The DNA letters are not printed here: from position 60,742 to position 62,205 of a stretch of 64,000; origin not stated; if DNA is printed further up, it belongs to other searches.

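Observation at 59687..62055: Convergent pair of paralogous Rieske/mononuclear-iron oxygenases next to a glycosylated family-5 binding protein, with no reductase partner in the window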

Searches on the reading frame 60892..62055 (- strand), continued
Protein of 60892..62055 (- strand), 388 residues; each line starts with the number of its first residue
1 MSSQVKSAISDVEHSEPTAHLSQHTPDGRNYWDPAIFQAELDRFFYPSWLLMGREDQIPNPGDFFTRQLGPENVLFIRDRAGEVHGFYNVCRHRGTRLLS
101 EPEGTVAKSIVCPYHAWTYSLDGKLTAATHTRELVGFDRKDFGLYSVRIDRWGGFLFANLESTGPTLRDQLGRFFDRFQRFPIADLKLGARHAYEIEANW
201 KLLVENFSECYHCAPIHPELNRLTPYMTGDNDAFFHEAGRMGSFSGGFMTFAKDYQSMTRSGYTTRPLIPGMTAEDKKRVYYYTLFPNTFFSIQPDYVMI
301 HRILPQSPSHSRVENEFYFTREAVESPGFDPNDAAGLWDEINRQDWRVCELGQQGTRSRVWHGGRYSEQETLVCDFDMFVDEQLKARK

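Call 26: get_annotated_region(hit=H14, flank=6000)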
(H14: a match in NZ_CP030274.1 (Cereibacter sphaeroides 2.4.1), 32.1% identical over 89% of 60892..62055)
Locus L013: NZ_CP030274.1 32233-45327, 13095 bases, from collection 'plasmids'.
description: Cereibacter sphaeroides 2.4.1 plasmid pB, complete sequence
organism: Cereibacter sphaeroides 2.4.1 (NCBI taxid 272943)
taxonomy: Bacteria; Pseudomonadota; Alphaproteobacteria; Rhodobacterales; Paracoccaceae; Cereibacter; Cereibacter sphaeroides; Cereibacter sphaeroides 2.4.1
host: -; source: cell culture,laboratory; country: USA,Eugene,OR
typing (MOB-suite, as given by PLSDB): non-mobilizable
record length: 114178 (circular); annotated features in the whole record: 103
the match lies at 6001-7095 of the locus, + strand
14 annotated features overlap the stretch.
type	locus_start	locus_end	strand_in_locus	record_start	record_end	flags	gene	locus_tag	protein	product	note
CDS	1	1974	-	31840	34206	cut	-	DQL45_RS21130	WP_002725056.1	transketolase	-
CDS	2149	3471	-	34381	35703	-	-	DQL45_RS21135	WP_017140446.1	ATP-binding protein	-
CDS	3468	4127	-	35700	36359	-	-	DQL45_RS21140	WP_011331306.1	response regulator transcription factor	GO:0000160 - phosphorelay signal transduction system [Evidence IEA]; GO:0006355 - regulation of DNA-templated ...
CDS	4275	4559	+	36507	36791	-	-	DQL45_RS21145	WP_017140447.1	PepSY domain-containing protein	-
CDS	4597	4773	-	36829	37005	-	-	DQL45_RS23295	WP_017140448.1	hypothetical protein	-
CDS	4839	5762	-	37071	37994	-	-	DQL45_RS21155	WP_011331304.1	LysR substrate-binding domain-containing protein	-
CDS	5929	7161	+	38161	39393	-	-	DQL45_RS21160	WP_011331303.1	aromatic ring-hydroxylating dioxygenase subunit alpha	-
CDS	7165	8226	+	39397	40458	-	-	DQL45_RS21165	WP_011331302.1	hybrid-cluster NAD(P)-dependent oxidoreductase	-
CDS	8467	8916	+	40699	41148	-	-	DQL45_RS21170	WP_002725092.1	universal stress protein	-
CDS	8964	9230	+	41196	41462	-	-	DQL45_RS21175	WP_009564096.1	hypothetical protein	-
CDS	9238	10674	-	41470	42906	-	-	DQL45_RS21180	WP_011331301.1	HWE histidine kinase domain-containing protein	-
CDS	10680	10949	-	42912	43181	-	-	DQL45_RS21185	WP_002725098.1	circadian clock KaiB family protein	-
CDS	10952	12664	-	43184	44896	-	kaiC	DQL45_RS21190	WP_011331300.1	circadian clock protein KaiC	-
CDS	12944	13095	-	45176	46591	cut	-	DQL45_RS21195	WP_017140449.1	sulfotransferase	-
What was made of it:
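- Closest known: Stachydrine demethylase Stc2, glycine betaine monooxygenase GbcA/BmoA, group Vb. Different: There is no GbcB-type gene next door, unlike the Cereibacter GbcA-like gene (call 26).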

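Call 27: get_annotated_region(hit=H2, flank=6000)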
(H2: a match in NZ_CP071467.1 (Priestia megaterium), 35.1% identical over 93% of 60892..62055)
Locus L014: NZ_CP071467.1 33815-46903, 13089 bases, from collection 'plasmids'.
description: Priestia megaterium strain H2 plasmid punamed1, complete sequence
organism: Priestia megaterium (NCBI taxid 1404)
taxonomy: Bacteria; Bacillota; Bacilli; Bacillales; Bacillaceae; Priestia; Priestia megaterium
host: -; source: whole organism,Hypersaline environment; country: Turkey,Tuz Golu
typing (MOB-suite, as given by PLSDB): mobilizable; replicon rep_cluster_385; relaxase MOBP
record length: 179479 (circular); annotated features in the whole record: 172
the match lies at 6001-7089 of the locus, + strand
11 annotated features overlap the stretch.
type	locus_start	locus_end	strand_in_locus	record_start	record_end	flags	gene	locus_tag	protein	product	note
CDS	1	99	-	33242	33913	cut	-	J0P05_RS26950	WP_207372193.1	GNAT family N-acetyltransferase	-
CDS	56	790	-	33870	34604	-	-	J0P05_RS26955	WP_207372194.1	GNAT family N-acetyltransferase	-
CDS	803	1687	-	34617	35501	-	-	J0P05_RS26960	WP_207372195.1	carbon-nitrogen hydrolase family protein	-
CDS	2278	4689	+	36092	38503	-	-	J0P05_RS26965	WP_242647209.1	FAD-dependent oxidoreductase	-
CDS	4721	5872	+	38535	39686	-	solA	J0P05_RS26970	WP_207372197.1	N-methyl-L-tryptophan oxidase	-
CDS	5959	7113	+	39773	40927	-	-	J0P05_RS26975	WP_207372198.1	aromatic ring-hydroxylating dioxygenase subunit alpha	-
CDS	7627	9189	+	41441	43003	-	-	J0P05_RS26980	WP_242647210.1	BCCT family transporter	GO:0071705 - nitrogen compound transport [Evidence IEA]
CDS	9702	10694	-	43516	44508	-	-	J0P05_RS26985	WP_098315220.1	NAD(P)/FAD-dependent oxidoreductase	-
CDS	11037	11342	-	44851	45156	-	-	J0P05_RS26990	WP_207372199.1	iron-sulfur cluster biosynthesis family protein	-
CDS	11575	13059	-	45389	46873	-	gcvPB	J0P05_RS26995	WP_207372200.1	aminomethyl-transferring glycine dehydrogenase subunit GcvPB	GO:0006546 - glycine catabolic process [Evidence IEA]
CDS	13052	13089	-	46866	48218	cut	gcvPA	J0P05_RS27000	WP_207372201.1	aminomethyl-transferring glycine dehydrogenase subunit GcvPA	GO:0006546 - glycine catabolic process [Evidence IEA]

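Call 29: find_related_loci(query=A1, collection=genome_contigs, flank=10000)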
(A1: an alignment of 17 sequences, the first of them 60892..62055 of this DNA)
Query A1 (388 aa) in genome_contigs; peptide patterns used: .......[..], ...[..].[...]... (x = any residue, [..] = any of these).
600 stretches matched a pattern (row limit reached: there are more); 599 encode a relative of the query (tblastn E <= 1e-3); the best 80 are kept; 80 distinct loci.
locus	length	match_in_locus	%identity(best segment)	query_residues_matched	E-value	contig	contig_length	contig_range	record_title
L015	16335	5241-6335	62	25-388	3e-160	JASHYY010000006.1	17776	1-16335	MAG: Thermoplasmata archaeon isolate JOPF295 JOPF_A14C_contig_6536, whole genome shotgun sequence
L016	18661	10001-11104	61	17-384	2e-160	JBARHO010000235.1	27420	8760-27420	MAG: Thermoplasmata archaeon isolate MFD06228_ilm_asm_bin8 k127_114722, whole genome shotgun sequence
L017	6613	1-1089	60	20-384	3e-155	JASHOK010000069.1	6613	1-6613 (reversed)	MAG: Thermoplasmata archaeon isolate JOPF021 JOPF_A14C_contig_145315, whole genome shotgun sequence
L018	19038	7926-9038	60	16-386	5e-160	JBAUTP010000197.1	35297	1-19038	MAG: Thermoplasmata archaeon isolate MFD09264_ilm_asm_bin34 k127_439148, whole genome shotgun sequence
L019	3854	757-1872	55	16-387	9e-148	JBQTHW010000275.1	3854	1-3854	MAG: Methanobacteriota archaeon isolate SAW39 c_000000095722, whole genome shotgun sequence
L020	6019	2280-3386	55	16-384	1e-141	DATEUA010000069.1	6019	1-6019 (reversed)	MAG TPA_asm: Thermoplasmata archaeon isolate SMAG_U8329 k141_1640803, whole genome shotgun sequence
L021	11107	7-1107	56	20-385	4e-137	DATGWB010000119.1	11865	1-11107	MAG TPA_asm: Thermoplasmata archaeon isolate SMAG_U10571 k141_933682, whole genome shotgun sequence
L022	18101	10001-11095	56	20-384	2e-141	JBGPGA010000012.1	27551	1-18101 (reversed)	MAG: Thermoplasmata archaeon isolate OBJ_0618_7090110_53 k141_6120037_length_27551_cov_11.0023, whole genome shotgun seq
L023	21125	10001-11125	50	15-388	7e-130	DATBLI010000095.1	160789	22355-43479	MAG TPA_asm: Thermoplasmata archaeon isolate SMAG_U3968 k141_1329533, whole genome shotgun sequence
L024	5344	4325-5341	52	9-346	3e-122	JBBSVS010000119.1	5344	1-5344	MAG: Thermoplasmatota archaeon isolate H43-bin133_1 H43_bin133_1_000000000119, whole genome shotgun sequence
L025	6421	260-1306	46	29-383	6e-107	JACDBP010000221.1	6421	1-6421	MAG: Chloroflexota bacterium isolate MGR_bin285 SD2897-2912_k127_7625823, whole genome shotgun sequence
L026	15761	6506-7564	44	29-387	5e-105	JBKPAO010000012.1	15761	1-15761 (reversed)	MAG: Gemmatimonadota bacterium isolate GB_HAYS_MAG_00001 GB_HAYS_000000504433, whole genome shotgun sequence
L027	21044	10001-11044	46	28-380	2e-104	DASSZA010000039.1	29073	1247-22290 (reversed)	MAG TPA_asm: Candidatus Limnocylindrales bacterium isolate SMAG_U695 k141_131015, whole genome shotgun sequence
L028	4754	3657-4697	45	25-377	2e-104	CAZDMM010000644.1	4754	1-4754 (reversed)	MAG TPA_asm: uncultured Caldilineaceae bacterium isolate binchicken_co130_5 genome assembly, contig: NODE_10247_length_4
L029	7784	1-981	47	55-387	1e-103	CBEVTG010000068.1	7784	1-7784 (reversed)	MAG TPA_asm: uncultured bacterium isolate SRR19160658_concoct_45 genome assembly, contig: ERZ26800495.1299, whole genome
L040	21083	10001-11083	44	28-388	1e-100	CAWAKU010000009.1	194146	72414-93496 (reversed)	MAG: uncultured Chloroflexia bacterium isolate MFD02134.bin.1.198 genome assembly, contig: contig_31735, whole genome sh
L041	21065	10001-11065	44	22-386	9e-101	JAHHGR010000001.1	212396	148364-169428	MAG: Aphanocapsa lilacina HA4352-LM1 scaffold_101_c1, whole genome shotgun sequence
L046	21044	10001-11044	43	31-384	6e-100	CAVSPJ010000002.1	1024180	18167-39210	MAG: uncultured Gemmatimonadales bacterium isolate MFD01275.bin.2.206 genome assembly, contig: contig_1893, whole genome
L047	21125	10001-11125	43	3-371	6e-100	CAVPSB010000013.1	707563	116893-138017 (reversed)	MAG: uncultured Candidatus Rokubacteria bacterium isolate MFD10007.bin.2.196 genome assembly, contig: contig_14731, whol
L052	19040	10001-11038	44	29-380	4e-99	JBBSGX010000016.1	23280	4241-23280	MAG: Candidatus Limnocylindrales bacterium isolate LS2_sbin.52 LS2_sbin.52_K_308570_L_23280_cov_101.0532, whole genome s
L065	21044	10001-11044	44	28-380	4e-98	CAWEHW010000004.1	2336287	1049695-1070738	MAG: uncultured Chloroflexia bacterium isolate MFD04212.bin.1.72 genome assembly, contig: contig_699, whole genome shotg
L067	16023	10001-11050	42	25-380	1e-97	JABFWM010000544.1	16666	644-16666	MAG: Acidobacteria bacterium isolate Bin1.33 NODE_1294_length_16666_cov_3.665058, whole genome shotgun sequence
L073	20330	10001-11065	40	24-384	4e-97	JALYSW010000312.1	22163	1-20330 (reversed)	MAG: Gemmatimonadota bacterium isolate LIV bin14 SD1460-62_k127_1462479, whole genome shotgun sequence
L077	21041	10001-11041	41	31-380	7e-97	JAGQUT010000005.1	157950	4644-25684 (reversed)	MAG: Solirubrobacterales bacterium isolate HKST-UBA66 NODE_5_length_157950_cov_8.154339, whole genome shotgun sequence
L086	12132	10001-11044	42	28-380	2e-96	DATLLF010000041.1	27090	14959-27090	MAG TPA_asm: Vicinamibacterales bacterium isolate SMAG_U13741 k141_17687, whole genome shotgun sequence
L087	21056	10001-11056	41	25-382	2e-96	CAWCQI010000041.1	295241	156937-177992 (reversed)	MAG: uncultured Acidobacteriota bacterium isolate MFD05176.bin.2.32 genome assembly, contig: contig_8055, whole genome s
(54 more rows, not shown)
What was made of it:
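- Closest known: Plant choline monooxygenase and uncharacterised bacterial "CMO-like" proteins. Same: The soil-bacterial and cyanobacterial relatives at 40-47% identity (call 29) may overlap the "bacterial CMO-like" set.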

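Call 35: search_protein_families(library=ncbifam, proteins=[L002:3627-5198:+, L002:6649-7851:-, L002:2310-3506:+, L002:7882-9789:-, L002:5273-6634:+], max_evalue=0.00001)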
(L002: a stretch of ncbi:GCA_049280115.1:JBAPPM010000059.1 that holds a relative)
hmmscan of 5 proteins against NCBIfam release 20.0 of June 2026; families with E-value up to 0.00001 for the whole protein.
L002:3627-5198:+ (524 aa): 29 families (the best 25 are shown)
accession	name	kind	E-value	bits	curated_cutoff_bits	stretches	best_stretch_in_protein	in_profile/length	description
NF045689.1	BCarotKetCrtO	equivalog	1.7e-90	304.2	1000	1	5-516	2-538/563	beta-carotene ketolase CrtO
TIGR02734.1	crtI_fam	subfamily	2.7e-41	141.8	238.1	1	9-519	1-494/504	phytoene desaturase family protein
TIGR02730.1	carot_isom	equivalog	4.7e-28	98.3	586.9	3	228-305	223-300/493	carotenoid isomerase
NF045637.1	carotdesatCrtDProt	equivalog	1.4e-27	96.4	580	2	10-298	2-286/485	1-hydroxycarotenoid 3,4-desaturase CrtD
NF058655.1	CrtID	equivalog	2.1e-23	82.9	640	1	10-501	2-467/478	bifunctional phytoene desaturase/3,4-desaturase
TIGR02733.1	desat_CrtD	equivalog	1.3e-21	76.8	549.7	1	9-519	4-490/492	C-3',4' desaturase CrtD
NF005560.0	PRK07233.1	equivalog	6.1e-13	48.4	252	1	10-55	4-48/435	hypothetical protein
NF042421.1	hydcarot_desat_CrtD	equivalog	9.4e-13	47.4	500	1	8-501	3-469/487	1-hydroxycarotenoid 3,4-desaturase CrtD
NF007542.0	PRK10157.1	subfamily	1.2e-09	37.3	610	1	6-47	5-46/428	FAD-dependent oxidoreductase FixC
TIGR03467.1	HpnE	equivalog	3.8e-09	36.4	283.05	1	10-46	2-38/430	hydroxysqualene dehydroxylase HpnE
NF003585.0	PRK05249.1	equivalog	1.7e-08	33.6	465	1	5-52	5-52/464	Si-specific NAD(P)(+) transhydrogenase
NF006130.0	PRK08274.1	equivalog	1.8e-08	33.6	369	0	5-39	4-38/467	FAD-dependent tricarballylate dehydrogenase TcuA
NF005548.0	PRK07208.1-4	equivalog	1.5e-07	30.4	389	0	9-48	6-45/488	hypothetical protein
NF005547.0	PRK07208.1-3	equivalog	2.1e-07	30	380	0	9-49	7-47/465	hypothetical protein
NF004789.0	PRK06134.1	subfamily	3.3e-07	29.3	747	1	6-52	12-58/581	FAD-dependent oxidoreductase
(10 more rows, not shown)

L002:6649-7851:- (400 aa): 1 family
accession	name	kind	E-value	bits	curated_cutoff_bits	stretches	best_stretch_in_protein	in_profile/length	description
NF043000.1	carsnrspmd_synth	equivalog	5.1e-35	121.5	800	1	20-387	3-396/405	carboxynorspermidine synthase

L002:2310-3506:+ (399 aa): 1 family
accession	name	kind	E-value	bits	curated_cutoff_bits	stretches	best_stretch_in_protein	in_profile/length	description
NF043000.1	carsnrspmd_synth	equivalog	2e-15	57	800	1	49-284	57-302/405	carboxynorspermidine synthase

L002:7882-9789:- (635 aa): 4 families
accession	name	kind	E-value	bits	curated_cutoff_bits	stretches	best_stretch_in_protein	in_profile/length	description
TIGR02294.1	nickel_nikA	equivalog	1.1e-14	53.8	393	1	256-492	158-385/501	nickel ABC transporter substrate-binding protein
NF011942.0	PRK15413.1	equivalog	6.8e-12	44.8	594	1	220-621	150-503/512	glutathione ABC transporter substrate-binding protein GsiB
NF045468.1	Opp5A_nikA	equivalog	1.2e-10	40.5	600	1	256-487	154-369/488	nickel ABC transporter substrate-binding protein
NF045467.1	Opp4A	equivalog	3.8e-07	28.7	650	1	257-434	204-373/556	oligopeptide ABC transporter substrate-binding protein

L002:5273-6634:+ (454 aa): 69 families (the best 25 are shown)
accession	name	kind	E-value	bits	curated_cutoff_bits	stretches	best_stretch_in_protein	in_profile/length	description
NF004426.0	PRK05769.1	equivalog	5.8e-92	308.8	552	1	42-451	33-439/441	acetyl ornithine aminotransferase family protein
NF005993.0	PRK08117.1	subfamily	1e-82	278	574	1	44-451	24-429/433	aspartate aminotransferase family protein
NF006228.0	PRK08360.1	equivalog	1.8e-82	277.3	608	1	44-450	22-425/443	aspartate aminotransferase family protein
NF006368.0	PRK08593.1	equivalog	1.4e-79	267.8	570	1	46-451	27-431/448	aspartate aminotransferase family protein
TIGR00700.1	GABAtrnsam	equivalog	3.7e-76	256.4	506.65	1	46-450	16-419/420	4-aminobutyrate--2-oxoglutarate transaminase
NF005376.0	PRK06918.1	equivalog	5.7e-74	249.1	676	1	20-451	15-443/451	4-aminobutyrate--2-oxoglutarate transaminase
NF004714.0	PRK06058.1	subfamily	1.1e-70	238.5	639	1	48-451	45-446/447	4-aminobutyrate--2-oxoglutarate transaminase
NF004718.0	PRK06062.1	subfamily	5.3e-64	216.4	472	1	24-451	19-448/454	hypothetical protein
NF045634.1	LeuMetRace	equivalog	3.6e-63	213.8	800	1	27-449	8-424/432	leucine/methionine racemase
NF049939.1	HyAminethphonNHLyPbfA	equivalog_domain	3.4e-62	210.3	525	1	49-450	47-440/442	(R)-1-hydroxy-2-aminoethylphosphonate ammonia-lyase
NF005692.0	PRK07495.1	equivalog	4.8e-61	206.7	724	1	47-451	24-421/425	4-aminobutyrate--2-oxoglutarate transaminase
NF004171.0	PRK05639.1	equivalog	2.9e-60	204.4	639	1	48-450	38-442/457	alanine/serine racemase family protein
NF005272.0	PRK06777.1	equivalog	9.1e-58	195.8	725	1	49-450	26-420/421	4-aminobutyrate--2-oxoglutarate transaminase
NF005985.0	PRK08088.1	equivalog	4.5e-57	193.6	713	1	45-449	23-421/426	4-aminobutyrate--2-oxoglutarate transaminase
TIGR00508.1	bioA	equivalog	1.2e-56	192.1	405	1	43-449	11-418/419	adenosylmethionine--8-amino-7-oxononanoate transaminase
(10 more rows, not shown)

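Call 54: search_protein_families(library=pfam, proteins=[L023:15589-16857:-, L026:7936-9180:-, L086:8569-9924:-, L065:12218-13123:-, L077:14465-15418:+, L073:15050-16318:+, L016:2046-3044:-, L052:11443-11928:-], max_evalue=0.001)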
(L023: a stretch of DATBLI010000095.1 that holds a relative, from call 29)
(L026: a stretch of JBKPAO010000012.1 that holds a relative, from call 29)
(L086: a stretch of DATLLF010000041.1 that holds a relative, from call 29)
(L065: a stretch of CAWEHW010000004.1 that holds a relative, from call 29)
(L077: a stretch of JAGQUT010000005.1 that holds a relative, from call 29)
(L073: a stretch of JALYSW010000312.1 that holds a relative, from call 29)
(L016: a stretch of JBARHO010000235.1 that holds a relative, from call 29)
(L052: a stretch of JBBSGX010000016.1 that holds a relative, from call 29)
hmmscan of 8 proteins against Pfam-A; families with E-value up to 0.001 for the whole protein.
L023:15589-16857:- (423 aa): 2 families
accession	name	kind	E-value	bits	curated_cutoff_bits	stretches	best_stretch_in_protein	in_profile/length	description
PF01571.26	GCV_T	-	9.6e-57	192.6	25.6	1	48-293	12-254/255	Aminomethyltransferase folate-binding domain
PF08669.17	GCV_T_C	-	1e-12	48.2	25.9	1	340-417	7-80/80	Glycine cleavage T-protein C-terminal barrel domain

L026:7936-9180:- (415 aa): 1 family
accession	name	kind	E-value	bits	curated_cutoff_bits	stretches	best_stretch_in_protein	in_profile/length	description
PF01266.30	DAO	-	2.7e-44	152.6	27.9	1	34-384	2-353/353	FAD dependent oxidoreductase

L086:8569-9924:- (452 aa): 4 families
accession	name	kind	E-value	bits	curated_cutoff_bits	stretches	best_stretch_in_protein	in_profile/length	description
PF13520.12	AA_permease_2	-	1.2e-42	146.8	27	1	21-420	1-402/427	Amino acid permease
PF00324.27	AA_permease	-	2.4e-24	86.3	24.6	1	33-438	9-441/470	Amino acid permease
PF01490.24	Aa_trans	-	1.2e-07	31.2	25.6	1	22-250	4-246/410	Transmembrane amino acid transporter protein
PF13906.12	AA_permease_C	-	0.00037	21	27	0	399-443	1-45/51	C-terminus of AA_permease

L065:12218-13123:- (302 aa): 1 family
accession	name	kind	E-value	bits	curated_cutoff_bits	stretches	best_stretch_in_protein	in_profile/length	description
PF00528.27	BPD_transp_1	-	1.4e-15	58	26.4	1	114-283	1-166/184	Binding-protein-dependent transport system inner membrane component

L077:14465-15418:+ (318 aa): 1 family
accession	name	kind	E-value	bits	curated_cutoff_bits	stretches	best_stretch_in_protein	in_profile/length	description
PF00528.27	BPD_transp_1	-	6.3e-09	36.2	26.4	1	118-305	1-174/184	Binding-protein-dependent transport system inner membrane component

L073:15050-16318:+ (423 aa): 2 families
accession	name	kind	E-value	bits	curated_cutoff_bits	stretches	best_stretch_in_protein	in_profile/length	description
PF00155.27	Aminotran_1_2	-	2.3e-68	231.4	19.7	1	61-407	2-354/361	Aminotransferase class I and II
PF01053.26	Cys_Met_Meta_PP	-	2e-07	30.4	27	1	135-233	83-175/381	Cys/Met metabolism PLP-dependent enzyme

L016:2046-3044:- (333 aa): 11 families
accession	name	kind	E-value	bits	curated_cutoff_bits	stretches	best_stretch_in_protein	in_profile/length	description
PF07992.20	Pyr_redox_2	-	8.5e-48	163.7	26.1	1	26-313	2-291/291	Pyridine nucleotide-disulphide oxidoreductase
PF13738.12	Pyr_redox_3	-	2.3e-19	70.2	30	1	100-296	101-305/305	Pyridine nucleotide-disulphide oxidoreductase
PF00070.33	Pyr_redox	-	4.6e-18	66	22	1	168-239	2-80/82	Pyridine nucleotide-disulphide oxidoreductase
PF01266.30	DAO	-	1.3e-06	28.7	27.9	0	82-140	150-209/353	FAD dependent oxidoreductase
PF03486.20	HI0933_like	-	7.9e-06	25.9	50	0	26-59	2-35/244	HI0933-like protein Rossmann domain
PF00890.30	FAD_binding_2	-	4.6e-05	23.2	20.4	1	27-61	2-37/414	FAD binding domain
PF13450.12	NAD_binding_8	-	0.00015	22.5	21.9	0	29-53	1-25/68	NAD(P)-binding Rossmann-like domain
PF13241.12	NAD_binding_7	-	0.00016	22.7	22.1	0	163-209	5-47/104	Putative NAD(P)-binding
PF01134.28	GIDA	-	0.00069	19.2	22.1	0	27-53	2-28/391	Glucose inhibited division protein A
PF13454.12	NAD_binding_9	-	0.00077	19.9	21.8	0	84-134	103-154/155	FAD-NAD(P)-binding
PF01946.23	Thi4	-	0.00082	19.1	26.2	0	22-54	15-48/235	Thi4 family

L052:11443-11928:- (162 aa): 2 families
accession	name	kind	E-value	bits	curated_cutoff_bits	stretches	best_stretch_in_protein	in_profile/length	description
PF00355.32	Rieske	-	6.1e-15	55.4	20.3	1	27-105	4-82/88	Rieske [2Fe-2S] domain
PF13806.12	Rieske_2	-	2.1e-08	34.5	27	1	24-158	1-103/104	Rieske-like [2Fe-2S] domain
